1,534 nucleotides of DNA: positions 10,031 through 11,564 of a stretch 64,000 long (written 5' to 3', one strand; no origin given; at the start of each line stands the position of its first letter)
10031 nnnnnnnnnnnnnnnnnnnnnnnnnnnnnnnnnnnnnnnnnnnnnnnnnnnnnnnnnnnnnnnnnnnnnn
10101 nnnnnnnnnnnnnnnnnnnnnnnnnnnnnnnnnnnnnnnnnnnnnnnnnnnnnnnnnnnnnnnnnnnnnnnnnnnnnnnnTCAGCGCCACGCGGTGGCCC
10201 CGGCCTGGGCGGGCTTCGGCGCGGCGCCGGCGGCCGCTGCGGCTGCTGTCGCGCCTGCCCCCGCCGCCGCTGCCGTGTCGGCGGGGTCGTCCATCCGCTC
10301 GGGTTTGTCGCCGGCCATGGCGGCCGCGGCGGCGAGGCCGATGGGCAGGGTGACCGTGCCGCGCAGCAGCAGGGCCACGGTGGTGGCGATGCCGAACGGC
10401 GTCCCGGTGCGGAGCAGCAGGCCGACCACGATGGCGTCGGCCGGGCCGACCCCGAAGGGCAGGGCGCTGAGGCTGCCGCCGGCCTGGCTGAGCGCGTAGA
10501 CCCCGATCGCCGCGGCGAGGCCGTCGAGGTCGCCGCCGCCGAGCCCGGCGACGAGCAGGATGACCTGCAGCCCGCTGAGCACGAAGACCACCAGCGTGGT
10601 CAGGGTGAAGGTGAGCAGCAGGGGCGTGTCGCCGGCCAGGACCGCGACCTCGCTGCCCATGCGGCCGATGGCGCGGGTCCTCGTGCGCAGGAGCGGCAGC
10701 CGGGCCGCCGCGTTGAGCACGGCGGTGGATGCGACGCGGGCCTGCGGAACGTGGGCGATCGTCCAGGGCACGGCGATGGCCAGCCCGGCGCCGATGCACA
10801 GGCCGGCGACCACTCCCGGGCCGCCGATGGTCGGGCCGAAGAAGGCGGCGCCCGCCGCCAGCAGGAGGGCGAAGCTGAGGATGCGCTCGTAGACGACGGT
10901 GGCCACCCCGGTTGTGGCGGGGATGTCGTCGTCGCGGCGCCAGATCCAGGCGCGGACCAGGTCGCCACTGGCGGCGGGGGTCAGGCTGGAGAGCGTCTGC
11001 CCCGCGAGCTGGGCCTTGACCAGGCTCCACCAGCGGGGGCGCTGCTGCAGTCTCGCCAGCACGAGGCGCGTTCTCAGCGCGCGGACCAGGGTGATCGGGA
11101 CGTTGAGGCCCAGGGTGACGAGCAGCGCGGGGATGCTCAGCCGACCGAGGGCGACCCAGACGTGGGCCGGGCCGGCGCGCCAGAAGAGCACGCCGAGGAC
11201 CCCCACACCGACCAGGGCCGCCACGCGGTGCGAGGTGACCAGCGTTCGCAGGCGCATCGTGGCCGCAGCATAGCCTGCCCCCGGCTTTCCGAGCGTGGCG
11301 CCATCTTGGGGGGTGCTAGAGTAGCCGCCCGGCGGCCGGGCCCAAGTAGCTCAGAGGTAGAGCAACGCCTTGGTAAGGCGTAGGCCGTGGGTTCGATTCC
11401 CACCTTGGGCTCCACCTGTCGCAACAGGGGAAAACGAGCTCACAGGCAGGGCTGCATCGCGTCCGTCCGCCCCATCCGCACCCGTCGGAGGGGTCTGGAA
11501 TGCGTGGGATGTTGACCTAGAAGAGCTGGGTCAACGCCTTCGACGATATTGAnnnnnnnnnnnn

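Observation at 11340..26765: Exact 50-bp repeat of the tRNA-Thr(GGT) 3' end brackets a 15.3-kb segment: candidate decayed integrated island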

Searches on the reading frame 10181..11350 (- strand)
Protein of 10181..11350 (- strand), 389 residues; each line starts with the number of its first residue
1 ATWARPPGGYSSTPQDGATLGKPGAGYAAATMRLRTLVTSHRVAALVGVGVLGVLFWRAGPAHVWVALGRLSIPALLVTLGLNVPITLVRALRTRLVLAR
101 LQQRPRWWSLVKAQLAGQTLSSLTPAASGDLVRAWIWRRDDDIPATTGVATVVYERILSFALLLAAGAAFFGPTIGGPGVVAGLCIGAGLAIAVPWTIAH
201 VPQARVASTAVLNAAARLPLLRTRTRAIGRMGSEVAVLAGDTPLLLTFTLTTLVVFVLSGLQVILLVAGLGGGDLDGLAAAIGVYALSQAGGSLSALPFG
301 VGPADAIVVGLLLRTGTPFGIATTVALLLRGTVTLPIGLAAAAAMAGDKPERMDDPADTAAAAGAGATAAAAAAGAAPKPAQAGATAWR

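Call 11: search_protein_families(library=pfam, proteins=[window:10181-11350:-], max_evalue=0.01)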
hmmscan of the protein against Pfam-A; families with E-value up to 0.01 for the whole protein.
window:10181-11350:- (389 aa): 1 family
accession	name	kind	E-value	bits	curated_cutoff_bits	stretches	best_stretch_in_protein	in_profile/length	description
PF03706.18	LPG_synthase_TM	-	2.6e-29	103.1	33.4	1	45-339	5-300/302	Lysylphosphatidylglycerol synthase TM region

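Call 14: find_related_loci(query=window:10181-11257:-, collection=genome_contigs, flank=10000)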
Query window:10181-11257:- (358 aa) in genome_contigs; peptide patterns used: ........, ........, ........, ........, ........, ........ (x = any residue, [..] = any of these).
338 stretches matched a pattern, but none encodes a relative of the query by tblastn (E <= 1e-3).

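Call 15: find_homologous_proteins(query=window:10181-11257:-, max_evalue=1e-10)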
Query window:10181-11257:- (358 aa): 43 proteins with E <= 1e-10 among 8000 candidates.
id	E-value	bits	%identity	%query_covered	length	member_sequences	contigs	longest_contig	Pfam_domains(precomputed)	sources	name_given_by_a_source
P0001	3.1e-194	663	91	100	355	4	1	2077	PF03706.19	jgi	jgi:uncharacterized membrane protein YbhN (UPF0104 family)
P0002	5.4e-144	498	78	85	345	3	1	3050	PF03706.19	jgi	jgi:uncharacterized protein (TIRG00374 family)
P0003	2.9e-131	456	74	85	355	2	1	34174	PF03706.19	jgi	-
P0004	1.8e-130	453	72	90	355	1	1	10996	PF03706.19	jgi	jgi:uncharacterized protein (TIRG00374 family)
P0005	1.2e-128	447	71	85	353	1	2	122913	PF03706.19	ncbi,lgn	-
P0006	4.0e-128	445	72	90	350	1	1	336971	PF03706.19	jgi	-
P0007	5.2e-127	442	71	90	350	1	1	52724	PF03706.19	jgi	jgi:uncharacterized protein (TIRG00374 family)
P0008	1.8e-126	440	73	86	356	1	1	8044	PF03706.19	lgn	-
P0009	3.0e-125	436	68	92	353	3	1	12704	PF03706.19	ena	-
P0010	4.9e-125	435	70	85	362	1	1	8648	PF03706.19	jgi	-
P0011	1.7e-124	434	68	93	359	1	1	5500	PF03706.19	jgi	jgi:uncharacterized protein (TIRG00374 family)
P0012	9.6e-124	431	67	95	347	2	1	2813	PF03706.19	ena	-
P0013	1.5e-123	430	68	100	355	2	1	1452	PF03706.19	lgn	-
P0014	1.8e-123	430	73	89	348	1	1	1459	PF03706.19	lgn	-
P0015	9.9e-123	428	64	100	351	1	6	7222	PF03706.19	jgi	jgi:uncharacterized protein (TIRG00374 family)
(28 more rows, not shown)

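Call 16: find_encoding_contigs(protein=P0003, flank=10000, max_places=2)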
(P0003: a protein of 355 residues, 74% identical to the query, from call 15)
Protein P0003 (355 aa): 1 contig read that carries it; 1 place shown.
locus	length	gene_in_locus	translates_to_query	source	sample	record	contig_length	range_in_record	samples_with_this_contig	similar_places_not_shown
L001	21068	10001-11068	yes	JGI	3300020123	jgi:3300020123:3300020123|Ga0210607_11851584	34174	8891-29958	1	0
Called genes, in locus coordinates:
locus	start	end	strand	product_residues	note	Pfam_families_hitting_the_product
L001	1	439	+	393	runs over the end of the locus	PF12679:ABC2_membrane_2, PF12698:ABC2_membrane_3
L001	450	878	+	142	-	PF10604:Polyketide_cyc2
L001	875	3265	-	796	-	PF00122:E1-E2_ATPase, PF00702:Hydrolase, PF00689:Cation_ATPase_C (weak)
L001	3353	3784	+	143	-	-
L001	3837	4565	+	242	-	PF00027:cNMP_binding, PF13545:HTH_Crp_2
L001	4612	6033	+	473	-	PF01565:FAD_binding_4, PF08031:BBE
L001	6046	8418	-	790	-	PF02129:Peptidase_S15, PF00326:Peptidase_S9 (weak), PF08530:PepX_C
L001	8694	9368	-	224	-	-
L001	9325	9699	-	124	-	PF02604:PhdYeFM_antitox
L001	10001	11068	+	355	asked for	PF03706:LPG_synthase_TM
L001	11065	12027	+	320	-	PF01073:3Beta_HSD, PF01370:Epimerase, PF02719:Polysacc_synt_2 (weak), PF04321:RmlD_sub_bind, PF16363:GDP_Man_Dehyd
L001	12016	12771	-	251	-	PF00535:Glycos_transf_2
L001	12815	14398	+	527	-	PF13231:PMT_2 (weak)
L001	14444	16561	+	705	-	-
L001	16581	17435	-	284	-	PF00106:adh_short, PF08643:DUF1776 (weak), PF08659:KR, PF13561:adh_short_C2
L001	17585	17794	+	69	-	PF07311:Dodecin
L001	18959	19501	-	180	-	PF05991:NYN_YacP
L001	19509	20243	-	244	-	PF08032:SpoU_sub_bind, PF00588:SpoU_methylase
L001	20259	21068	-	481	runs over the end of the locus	PF01406:tRNA-synt_1e, PF01921:tRNA-synt_1f (faint), PF09334:tRNA-synt_1g (weak), PF09190:DALR_2, PF23493:CysS_C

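Call 17: find_encoding_contigs(protein=P0006, flank=10000, max_places=2)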
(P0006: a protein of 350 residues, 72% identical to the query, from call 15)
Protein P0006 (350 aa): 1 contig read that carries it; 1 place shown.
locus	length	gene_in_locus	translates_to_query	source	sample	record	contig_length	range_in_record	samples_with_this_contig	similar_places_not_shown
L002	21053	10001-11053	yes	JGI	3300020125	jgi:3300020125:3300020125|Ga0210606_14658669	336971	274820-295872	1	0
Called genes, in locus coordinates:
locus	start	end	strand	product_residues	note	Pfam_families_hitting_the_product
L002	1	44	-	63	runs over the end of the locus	PF00563:EAL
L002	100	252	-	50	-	-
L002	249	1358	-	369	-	PF01022:HTH_5 (weak), PF12840:HTH_20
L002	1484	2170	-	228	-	PF13489:Methyltransf_23, PF13649:Methyltransf_25, PF08241:Methyltransf_11, PF08242:Methyltransf_12, PF01209:Ubie_methyltran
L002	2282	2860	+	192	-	PF00440:TetR_N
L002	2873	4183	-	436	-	PF07690:MFS_1, PF00083:Sugar_tr (weak), PF07690:MFS_1, PF12832:MFS_1_like (weak)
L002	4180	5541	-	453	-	PF00753:Lactamase_B (weak), PF00581:Rhodanese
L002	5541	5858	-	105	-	-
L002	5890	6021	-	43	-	-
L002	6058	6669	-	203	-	PF13489:Methyltransf_23, PF01135:PCMT (weak), PF01209:Ubie_methyltran, PF13847:Methyltransf_31, PF08241:Methyltransf_11, PF08242:Methyltransf_12, PF13649:Methyltransf_25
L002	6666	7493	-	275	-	PF01209:Ubie_methyltran, PF05175:MTS (weak), PF06325:PrmA, PF13489:Methyltransf_23, PF13847:Methyltransf_31, PF08241:Methyltransf_11, PF08242:Methyltransf_12, PF13649:Methyltransf_25, +1 more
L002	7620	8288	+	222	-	PF12840:HTH_20, PF01022:HTH_5, PF00581:Rhodanese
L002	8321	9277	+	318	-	PF21686:LigD_Prim-Pol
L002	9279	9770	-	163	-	-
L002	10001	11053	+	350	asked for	PF03706:LPG_synthase_TM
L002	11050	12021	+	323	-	PF01073:3Beta_HSD, PF01370:Epimerase, PF02719:Polysacc_synt_2, PF04321:RmlD_sub_bind, PF16363:GDP_Man_Dehyd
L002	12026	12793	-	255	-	PF00535:Glycos_transf_2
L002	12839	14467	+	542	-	PF13231:PMT_2 (weak)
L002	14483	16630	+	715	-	-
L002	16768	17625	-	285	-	PF00106:adh_short, PF08643:DUF1776, PF08659:KR, PF13460:NAD_binding_10 (weak), PF13561:adh_short_C2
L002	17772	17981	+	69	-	PF07311:Dodecin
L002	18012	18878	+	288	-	PF00583:Acetyltransf_1, PF08445:FR47 (weak)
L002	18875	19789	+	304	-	PF00892:EamA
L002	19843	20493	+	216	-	-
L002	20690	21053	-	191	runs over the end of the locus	PF05991:NYN_YacP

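Call 18: find_encoding_contigs(protein=P0005, flank=10000, max_places=2)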
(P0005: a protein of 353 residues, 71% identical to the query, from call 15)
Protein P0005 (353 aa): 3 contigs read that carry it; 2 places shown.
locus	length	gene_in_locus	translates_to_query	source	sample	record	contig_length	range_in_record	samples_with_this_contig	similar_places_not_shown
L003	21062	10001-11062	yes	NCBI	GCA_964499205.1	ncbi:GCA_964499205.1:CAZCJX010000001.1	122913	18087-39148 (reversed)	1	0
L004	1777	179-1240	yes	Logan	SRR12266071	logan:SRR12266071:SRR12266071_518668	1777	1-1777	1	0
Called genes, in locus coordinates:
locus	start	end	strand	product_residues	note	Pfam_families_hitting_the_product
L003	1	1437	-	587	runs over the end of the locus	-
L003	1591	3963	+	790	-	-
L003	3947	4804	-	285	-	PF05721:PhyH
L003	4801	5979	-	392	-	PF02746:MR_MLE_N, PF13378:MR_MLE_C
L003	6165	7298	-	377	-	PF00106:adh_short, PF08659:KR, PF13561:adh_short_C2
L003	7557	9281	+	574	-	-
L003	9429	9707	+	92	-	-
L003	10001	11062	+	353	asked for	PF03706:LPG_synthase_TM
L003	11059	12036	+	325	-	PF01073:3Beta_HSD, PF01370:Epimerase, PF04321:RmlD_sub_bind, PF16363:GDP_Man_Dehyd, PF02719:Polysacc_synt_2 (weak)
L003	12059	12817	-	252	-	PF00535:Glycos_transf_2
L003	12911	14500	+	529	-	PF13231:PMT_2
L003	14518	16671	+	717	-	-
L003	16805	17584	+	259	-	PF00106:adh_short, PF08659:KR, PF13561:adh_short_C2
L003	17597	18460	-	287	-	PF00106:adh_short, PF08643:DUF1776, PF08659:KR, PF13561:adh_short_C2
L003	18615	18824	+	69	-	PF07311:Dodecin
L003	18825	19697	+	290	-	PF00583:Acetyltransf_1 (weak), PF08445:FR47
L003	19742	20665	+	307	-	PF00892:EamA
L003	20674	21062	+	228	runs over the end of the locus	-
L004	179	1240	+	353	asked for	PF03706:LPG_synthase_TM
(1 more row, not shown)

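Call 22: find_encoding_contigs(protein=P0001, flank=10000, max_places=4)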
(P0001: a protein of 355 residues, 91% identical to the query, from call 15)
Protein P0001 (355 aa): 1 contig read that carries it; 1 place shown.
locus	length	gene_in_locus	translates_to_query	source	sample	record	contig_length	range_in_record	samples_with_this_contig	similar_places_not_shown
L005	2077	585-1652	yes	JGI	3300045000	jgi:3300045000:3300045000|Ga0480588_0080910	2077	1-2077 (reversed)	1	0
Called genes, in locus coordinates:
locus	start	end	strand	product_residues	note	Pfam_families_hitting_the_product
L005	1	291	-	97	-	?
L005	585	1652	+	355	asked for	PF03706:LPG_synthase_TM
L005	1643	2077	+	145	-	?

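Call 23: find_encoding_contigs(protein=P0002, flank=10000, max_places=4)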
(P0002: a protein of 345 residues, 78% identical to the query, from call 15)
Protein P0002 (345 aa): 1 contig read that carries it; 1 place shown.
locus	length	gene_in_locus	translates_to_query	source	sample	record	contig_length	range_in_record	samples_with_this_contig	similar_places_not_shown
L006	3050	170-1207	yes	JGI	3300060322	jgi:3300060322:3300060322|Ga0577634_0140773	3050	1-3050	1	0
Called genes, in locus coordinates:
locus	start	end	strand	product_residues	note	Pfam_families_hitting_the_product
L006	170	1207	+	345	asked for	PF03706:LPG_synthase_TM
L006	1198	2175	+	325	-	PF01370:Epimerase, PF02719:Polysacc_synt_2, PF04321:RmlD_sub_bind, PF01073:3Beta_HSD, PF16363:GDP_Man_Dehyd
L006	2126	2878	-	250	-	PF00535:Glycos_transf_2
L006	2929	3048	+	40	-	?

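Call 26: search_protein_families(library=pfam, proteins=[L005:1-291:-, L001:9325-9699:-, L001:8694-9368:-, L002:9279-9770:-, L003:9429-9707:+, L003:7557-9281:+], max_evalue=1)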
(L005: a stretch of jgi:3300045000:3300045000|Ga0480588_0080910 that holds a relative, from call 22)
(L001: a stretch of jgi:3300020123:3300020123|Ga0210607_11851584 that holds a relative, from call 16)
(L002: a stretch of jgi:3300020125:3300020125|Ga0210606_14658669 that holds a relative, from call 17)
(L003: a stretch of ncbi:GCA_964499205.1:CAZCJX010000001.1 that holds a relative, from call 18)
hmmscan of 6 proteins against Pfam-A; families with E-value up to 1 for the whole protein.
L005:1-291:- (97 aa): 0 families

L001:9325-9699:- (124 aa): 1 family
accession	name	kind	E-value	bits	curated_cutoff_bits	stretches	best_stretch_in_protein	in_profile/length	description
PF02604.26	PhdYeFM_antitox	-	1.8e-11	44.1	29.8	1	20-77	3-60/74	Antitoxin Phd_YefM, type II toxin-antitoxin system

L001:8694-9368:- (224 aa): 6 families
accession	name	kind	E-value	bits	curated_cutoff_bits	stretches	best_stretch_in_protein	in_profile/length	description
PF06414.18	Zeta_toxin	-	8.8e-05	22.5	22.3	1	20-175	18-188/199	Zeta toxin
PF13671.12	AAA_33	-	0.0016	19.2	27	1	22-94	3-73/143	AAA domain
PF13191.12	AAA_16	-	0.11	13.5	32.6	1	19-43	25-49/167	AAA ATPase domain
PF13476.12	AAA_23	-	0.14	13.3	27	1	18-36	19-37/201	AAA domain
PF00005.33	ABC_tran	-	0.2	12.7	25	1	20-42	13-35/137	ABC transporter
PF13521.12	AAA_28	-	0.21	12.2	27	1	21-58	2-38/164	AAA domain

L002:9279-9770:- (163 aa): 1 family
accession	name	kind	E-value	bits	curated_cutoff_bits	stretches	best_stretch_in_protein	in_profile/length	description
PF08091.16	Toxin_21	-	0.27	11.6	21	1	88-99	16-27/40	Spider insecticidal peptide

L003:9429-9707:+ (92 aa): 0 families

L003:7557-9281:+ (574 aa): 0 families

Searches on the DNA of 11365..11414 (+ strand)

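Call 75: search_dna_similar(query=window:11365-11414:+, collection=phages, mode=distant, max_evalue=0.001, max_rows=15)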
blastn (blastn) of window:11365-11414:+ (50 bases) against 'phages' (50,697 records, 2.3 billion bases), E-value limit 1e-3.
Records with a match: 60; places in all: 60; records where one place covers at least 80% of the query: 60.
Best place of each record, by identity: 80-90% 60.
By first word of the organism name: Streptomyces 30; Klebsiella 29; Klebseilla 1.
By host as written in the record: Streptomyces griseus ATCC 10137 13; Klebsiella pneumoniae 10; Streptomyces viridochromogenes DSM40736 8; - 4; Streptomyces mirabilis NRRL B-2400 3; Klebsiella sp. NCTC 7427 2; Klebsiella sp. CFI_014_VIM4 2; Klebsiella pneumoniae ATCC 33495 2; and 13 more.
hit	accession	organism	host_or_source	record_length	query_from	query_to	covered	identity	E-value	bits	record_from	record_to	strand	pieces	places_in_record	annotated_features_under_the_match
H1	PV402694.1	Klebseilla phage SEL21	Klebsiella variicola AJ055 (clinical ...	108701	2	50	98%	83.7%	5e-5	50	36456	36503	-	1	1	tRNA-Thr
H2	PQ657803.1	Klebsiella phage Roth37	Klebsiella sp. NCTC 7427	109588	2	50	98%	83.7%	5e-5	50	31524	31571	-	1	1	tRNA-Thr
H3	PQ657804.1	Klebsiella phage Roth39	Klebsiella sp. NCTC 7427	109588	2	50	98%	83.7%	5e-5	50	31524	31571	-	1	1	tRNA-Thr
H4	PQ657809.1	Klebsiella phage Roth49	Klebsiella sp. CFI_014_VIM4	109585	2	50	98%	83.7%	5e-5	50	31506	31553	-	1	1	tRNA-Thr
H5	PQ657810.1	Klebsiella phage Roth50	Klebsiella sp. CFI_014_VIM4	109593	2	50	98%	83.7%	5e-5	50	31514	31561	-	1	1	tRNA-Thr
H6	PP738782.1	Klebsiella phage vB_KpnS_Boggle_ER46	Klebsiella pneumoniae JHCK1 (BEI ...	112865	2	50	98%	83.7%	5e-5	50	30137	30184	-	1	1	tRNA-Thr | hypothetical protein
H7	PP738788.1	Klebsiella phage vB_KpnS_Riker_ER52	Klebsiella pneumoniae MH258 (clinical ...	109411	2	50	98%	83.7%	5e-5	50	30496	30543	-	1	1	tRNA-Thr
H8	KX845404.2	Klebsiella phage vB_Kpn_IME260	Klebsiella pneumoniae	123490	2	50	98%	83.7%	5e-5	50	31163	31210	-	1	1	tRNA-Thr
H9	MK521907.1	Klebsiella phage vB_KpnS_FZ41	Klebsiella pneumoniae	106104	2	50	98%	83.7%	5e-5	50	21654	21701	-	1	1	tRNA-Thr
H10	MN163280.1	Klebsiella phage KpGranit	-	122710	2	50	98%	83.7%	5e-5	50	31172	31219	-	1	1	tRNA-Thr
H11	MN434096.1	Klebsiella phage JIPh_Kp127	Klebsiella pneumoniae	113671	2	50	98%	83.7%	5e-5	50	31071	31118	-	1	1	tRNA-Thr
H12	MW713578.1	Klebsiella phage Shaphc-TDM-1124-4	Klebsiella pneumoniae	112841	2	50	98%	83.7%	5e-5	50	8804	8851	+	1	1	tRNA-Thr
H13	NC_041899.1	Klebsiella phage vB_Kpn_IME260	Klebsiella pneumoniae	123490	2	50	98%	83.7%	5e-5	50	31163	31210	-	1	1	tRNA-Thr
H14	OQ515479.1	Klebsiella phage vB_KpP_HS37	Klebsiella pneumoniae Kp37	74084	2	50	98%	83.7%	5e-5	50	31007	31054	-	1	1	none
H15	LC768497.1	Klebsiella phage phiKp_27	Klebsiella pneumoniae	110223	2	50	98%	83.7%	5e-5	50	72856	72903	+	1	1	tRNA-Thr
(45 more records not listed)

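Call 76: search_dna_similar(query=window:11365-11414:+, collection=plasmids, mode=distant, max_evalue=0.001, max_rows=15)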
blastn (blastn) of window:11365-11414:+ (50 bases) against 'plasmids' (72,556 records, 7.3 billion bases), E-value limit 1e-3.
Records with a match: 1; places in all: 1; records where one place covers at least 80% of the query: 1.
Best place of each record, by identity: 80-90% 1.
By first word of the organism name: Rhizobium 1.
By predicted mobility (MOB-suite, as given by PLSDB): non-mobilizable 1.
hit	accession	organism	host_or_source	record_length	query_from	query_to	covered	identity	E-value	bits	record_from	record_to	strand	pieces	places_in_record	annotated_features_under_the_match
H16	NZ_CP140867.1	Rhizobium leguminosarum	Trifolium pratense,whole organism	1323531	2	50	98%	81.6%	5e-4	49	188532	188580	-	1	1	record has no annotation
